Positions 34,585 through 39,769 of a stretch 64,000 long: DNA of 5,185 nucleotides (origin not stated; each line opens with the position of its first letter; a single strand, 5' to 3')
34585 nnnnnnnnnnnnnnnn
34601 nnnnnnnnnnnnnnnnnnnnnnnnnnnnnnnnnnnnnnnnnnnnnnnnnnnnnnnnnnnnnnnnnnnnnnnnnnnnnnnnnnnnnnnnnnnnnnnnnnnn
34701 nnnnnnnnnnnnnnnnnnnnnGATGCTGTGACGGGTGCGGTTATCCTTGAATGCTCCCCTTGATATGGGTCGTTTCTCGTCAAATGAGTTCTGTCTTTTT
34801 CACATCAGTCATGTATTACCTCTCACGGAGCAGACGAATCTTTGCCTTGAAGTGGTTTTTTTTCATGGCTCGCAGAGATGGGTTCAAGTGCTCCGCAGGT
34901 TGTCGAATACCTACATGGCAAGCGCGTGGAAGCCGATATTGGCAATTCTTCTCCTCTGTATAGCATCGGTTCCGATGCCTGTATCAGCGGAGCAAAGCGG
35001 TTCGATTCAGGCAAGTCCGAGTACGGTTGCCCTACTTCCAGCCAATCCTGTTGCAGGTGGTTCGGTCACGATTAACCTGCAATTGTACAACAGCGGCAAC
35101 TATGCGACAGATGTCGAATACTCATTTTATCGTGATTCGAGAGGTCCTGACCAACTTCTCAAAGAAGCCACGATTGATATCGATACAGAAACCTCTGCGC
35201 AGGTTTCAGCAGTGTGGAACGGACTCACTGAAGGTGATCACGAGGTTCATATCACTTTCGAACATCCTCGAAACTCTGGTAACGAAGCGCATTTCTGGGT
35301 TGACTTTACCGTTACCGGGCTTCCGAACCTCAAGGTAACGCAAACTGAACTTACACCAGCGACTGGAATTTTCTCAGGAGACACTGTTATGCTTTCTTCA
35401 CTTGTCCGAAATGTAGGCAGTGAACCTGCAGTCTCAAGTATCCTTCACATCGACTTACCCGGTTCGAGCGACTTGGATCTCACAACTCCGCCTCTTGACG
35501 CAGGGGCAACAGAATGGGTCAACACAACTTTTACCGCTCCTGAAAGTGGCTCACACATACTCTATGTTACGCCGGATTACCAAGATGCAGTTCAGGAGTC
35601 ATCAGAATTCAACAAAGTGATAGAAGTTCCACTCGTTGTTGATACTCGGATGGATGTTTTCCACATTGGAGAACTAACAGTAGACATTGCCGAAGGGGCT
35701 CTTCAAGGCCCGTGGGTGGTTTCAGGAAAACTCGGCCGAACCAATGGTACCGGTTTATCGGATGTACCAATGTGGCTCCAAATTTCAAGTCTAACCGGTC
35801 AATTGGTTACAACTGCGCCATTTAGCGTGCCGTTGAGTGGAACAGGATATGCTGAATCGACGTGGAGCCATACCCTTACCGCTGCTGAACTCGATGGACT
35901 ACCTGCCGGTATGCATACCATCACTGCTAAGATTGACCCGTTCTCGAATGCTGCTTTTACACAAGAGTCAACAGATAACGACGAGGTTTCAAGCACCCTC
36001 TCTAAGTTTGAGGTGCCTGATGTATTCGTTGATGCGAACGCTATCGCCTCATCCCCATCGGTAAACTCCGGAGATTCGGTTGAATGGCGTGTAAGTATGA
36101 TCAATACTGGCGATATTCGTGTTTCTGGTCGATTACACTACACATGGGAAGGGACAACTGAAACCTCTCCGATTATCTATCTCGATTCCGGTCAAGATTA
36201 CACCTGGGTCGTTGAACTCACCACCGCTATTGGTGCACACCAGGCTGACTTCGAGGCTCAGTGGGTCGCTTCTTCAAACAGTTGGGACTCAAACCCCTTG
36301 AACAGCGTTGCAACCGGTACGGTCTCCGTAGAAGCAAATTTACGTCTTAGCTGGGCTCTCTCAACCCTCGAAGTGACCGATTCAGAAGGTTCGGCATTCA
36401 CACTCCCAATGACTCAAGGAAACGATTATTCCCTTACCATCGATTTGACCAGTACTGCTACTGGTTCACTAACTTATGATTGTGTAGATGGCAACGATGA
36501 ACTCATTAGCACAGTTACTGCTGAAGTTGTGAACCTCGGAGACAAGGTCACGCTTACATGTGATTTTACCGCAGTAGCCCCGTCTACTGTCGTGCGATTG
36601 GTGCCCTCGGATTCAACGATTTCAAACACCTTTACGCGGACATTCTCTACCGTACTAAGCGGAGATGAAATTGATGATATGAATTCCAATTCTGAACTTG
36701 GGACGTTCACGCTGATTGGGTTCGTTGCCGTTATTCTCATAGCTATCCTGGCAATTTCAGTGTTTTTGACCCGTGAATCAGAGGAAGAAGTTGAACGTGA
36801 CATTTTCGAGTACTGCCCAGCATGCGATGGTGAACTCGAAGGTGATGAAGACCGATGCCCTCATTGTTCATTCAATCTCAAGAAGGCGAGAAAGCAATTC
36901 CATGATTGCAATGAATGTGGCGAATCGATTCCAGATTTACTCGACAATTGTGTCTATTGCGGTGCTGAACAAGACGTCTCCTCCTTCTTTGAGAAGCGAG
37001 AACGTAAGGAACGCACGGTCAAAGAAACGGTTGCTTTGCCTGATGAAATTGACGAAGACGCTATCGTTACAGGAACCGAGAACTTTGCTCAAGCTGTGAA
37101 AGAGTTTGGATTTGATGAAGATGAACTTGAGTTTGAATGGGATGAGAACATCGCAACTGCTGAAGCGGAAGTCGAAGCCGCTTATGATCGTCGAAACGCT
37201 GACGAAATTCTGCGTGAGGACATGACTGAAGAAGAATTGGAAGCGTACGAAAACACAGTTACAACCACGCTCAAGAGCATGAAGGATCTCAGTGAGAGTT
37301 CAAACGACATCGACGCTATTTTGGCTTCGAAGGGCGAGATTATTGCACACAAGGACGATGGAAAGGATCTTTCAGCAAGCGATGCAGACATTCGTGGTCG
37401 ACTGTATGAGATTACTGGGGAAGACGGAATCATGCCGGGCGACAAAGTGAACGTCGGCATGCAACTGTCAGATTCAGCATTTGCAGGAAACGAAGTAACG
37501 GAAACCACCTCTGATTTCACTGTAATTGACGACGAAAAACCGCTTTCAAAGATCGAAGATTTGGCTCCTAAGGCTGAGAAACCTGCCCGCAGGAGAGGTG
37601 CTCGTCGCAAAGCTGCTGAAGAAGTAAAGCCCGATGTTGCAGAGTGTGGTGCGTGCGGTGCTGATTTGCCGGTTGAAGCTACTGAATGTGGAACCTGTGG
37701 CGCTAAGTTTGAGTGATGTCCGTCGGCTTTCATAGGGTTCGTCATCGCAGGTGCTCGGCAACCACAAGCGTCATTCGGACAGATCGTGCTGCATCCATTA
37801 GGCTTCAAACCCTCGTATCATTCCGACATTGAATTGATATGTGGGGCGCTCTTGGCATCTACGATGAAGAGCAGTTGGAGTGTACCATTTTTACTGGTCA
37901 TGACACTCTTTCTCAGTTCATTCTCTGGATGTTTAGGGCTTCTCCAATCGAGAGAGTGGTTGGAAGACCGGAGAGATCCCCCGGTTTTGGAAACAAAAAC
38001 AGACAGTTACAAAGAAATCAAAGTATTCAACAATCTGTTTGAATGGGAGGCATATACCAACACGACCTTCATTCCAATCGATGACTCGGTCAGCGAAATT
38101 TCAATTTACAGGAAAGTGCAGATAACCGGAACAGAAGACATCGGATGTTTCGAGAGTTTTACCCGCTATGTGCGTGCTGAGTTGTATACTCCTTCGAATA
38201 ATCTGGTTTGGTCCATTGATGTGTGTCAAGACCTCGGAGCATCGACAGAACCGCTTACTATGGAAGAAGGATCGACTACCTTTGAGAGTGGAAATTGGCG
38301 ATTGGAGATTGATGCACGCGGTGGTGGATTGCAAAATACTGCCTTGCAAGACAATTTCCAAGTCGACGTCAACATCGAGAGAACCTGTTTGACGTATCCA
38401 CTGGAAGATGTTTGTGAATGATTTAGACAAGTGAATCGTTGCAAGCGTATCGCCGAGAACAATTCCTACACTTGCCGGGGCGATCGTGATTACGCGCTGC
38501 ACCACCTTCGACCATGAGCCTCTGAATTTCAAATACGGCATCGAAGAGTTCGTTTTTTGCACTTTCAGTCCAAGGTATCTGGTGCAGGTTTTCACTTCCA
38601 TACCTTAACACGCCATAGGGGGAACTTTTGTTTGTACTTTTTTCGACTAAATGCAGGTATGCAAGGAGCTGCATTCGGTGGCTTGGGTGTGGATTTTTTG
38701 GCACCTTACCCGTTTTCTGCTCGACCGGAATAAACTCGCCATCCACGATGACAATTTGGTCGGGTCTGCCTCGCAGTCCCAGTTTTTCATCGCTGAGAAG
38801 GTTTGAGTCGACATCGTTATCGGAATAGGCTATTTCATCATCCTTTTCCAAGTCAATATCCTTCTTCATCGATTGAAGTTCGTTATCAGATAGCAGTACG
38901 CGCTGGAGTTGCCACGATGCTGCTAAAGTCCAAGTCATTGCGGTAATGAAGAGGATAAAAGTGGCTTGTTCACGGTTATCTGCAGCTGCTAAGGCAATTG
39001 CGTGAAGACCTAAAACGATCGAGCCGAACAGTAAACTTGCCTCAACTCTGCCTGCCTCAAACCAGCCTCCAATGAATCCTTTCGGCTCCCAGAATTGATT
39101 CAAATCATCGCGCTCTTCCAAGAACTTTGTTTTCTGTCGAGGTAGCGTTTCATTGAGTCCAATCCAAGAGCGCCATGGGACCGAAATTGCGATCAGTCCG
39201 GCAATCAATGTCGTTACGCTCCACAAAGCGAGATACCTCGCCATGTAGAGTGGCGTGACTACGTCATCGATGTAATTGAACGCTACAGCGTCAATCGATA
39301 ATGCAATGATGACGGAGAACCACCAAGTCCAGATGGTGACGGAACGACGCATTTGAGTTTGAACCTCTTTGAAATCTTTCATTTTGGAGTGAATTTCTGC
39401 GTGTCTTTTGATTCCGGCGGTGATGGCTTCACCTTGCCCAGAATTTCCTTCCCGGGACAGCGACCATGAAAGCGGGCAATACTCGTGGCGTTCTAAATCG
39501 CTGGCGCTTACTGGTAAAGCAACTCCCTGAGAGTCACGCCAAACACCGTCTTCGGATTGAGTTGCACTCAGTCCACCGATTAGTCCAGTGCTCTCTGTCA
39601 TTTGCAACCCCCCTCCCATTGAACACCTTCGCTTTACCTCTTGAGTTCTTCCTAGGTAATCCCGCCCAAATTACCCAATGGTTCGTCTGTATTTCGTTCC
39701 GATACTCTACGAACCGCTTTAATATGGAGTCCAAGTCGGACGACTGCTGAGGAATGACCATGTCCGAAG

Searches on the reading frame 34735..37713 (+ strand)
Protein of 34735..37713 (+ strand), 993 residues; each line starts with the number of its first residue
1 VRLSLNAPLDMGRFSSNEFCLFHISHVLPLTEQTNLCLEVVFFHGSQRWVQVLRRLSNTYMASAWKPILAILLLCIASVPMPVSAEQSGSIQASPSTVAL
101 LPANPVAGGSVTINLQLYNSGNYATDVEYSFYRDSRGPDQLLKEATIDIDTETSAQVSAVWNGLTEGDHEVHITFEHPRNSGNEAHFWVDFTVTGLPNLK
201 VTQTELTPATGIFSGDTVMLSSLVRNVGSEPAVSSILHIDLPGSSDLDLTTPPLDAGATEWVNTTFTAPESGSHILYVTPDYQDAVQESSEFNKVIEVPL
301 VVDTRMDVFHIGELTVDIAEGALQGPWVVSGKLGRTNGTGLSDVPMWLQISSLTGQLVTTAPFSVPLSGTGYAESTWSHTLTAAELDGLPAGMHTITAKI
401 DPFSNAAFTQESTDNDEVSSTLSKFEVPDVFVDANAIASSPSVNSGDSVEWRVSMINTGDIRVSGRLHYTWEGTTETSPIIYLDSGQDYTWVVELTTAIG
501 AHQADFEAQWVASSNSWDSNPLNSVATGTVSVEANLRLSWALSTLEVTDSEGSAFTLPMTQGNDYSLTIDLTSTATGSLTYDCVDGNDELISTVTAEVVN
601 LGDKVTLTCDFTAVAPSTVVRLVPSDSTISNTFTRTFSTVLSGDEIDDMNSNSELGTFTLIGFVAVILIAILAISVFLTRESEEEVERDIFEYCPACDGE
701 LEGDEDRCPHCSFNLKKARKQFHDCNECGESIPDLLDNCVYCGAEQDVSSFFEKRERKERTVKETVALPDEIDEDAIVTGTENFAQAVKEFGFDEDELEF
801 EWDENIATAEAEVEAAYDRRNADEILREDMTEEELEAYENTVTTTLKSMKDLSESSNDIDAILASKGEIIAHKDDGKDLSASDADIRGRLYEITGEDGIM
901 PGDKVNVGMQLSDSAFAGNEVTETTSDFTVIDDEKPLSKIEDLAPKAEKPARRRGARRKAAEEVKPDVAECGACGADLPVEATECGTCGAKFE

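Call 18: search_protein_families(library=pfam, proteins=[window:34735-37713:+], max_evalue=0.001)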
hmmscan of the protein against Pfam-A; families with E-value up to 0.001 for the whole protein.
window:34735-37713:+ (993 aa): 3 families
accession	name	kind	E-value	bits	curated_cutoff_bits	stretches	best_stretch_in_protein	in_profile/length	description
PF07705.17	CARDB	-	7.6e-12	45.8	22.7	1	197-295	2-98/101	CARDB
PF12773.13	DZR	-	2.9e-06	27.8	27.3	0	708-748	1-36/45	Double zinc ribbon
PF17032.10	Zn_ribbon_15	-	0.0004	21.6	28.9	0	685-712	46-73/73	zinc-ribbon family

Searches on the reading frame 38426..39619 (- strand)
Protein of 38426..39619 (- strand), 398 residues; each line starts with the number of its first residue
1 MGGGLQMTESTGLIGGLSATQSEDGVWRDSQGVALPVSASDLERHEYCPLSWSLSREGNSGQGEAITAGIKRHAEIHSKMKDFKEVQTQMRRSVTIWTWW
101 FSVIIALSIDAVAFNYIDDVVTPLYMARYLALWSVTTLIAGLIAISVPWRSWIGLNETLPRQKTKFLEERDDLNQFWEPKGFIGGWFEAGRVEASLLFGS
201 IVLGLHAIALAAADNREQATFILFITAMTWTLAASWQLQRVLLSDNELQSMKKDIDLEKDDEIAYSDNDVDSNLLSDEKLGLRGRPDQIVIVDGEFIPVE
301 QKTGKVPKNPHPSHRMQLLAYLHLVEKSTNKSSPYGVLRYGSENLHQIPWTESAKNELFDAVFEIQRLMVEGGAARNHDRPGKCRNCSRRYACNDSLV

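Call 18: search_protein_families(library=pfam, proteins=[window:38426-39619:-], max_evalue=0.001)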
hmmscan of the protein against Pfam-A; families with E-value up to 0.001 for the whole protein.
window:38426-39619:- (398 aa): 2 families
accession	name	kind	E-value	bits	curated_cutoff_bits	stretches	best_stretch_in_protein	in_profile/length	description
PF12705.13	PDDEXK_1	-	1.7e-10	41.7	22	1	271-394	120-247/247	PD-(D/E)XK nuclease superfamily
PF01930.23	Cas_Cas4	-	6e-09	36.6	22.7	1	283-393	53-158/160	Domain of unknown function DUF83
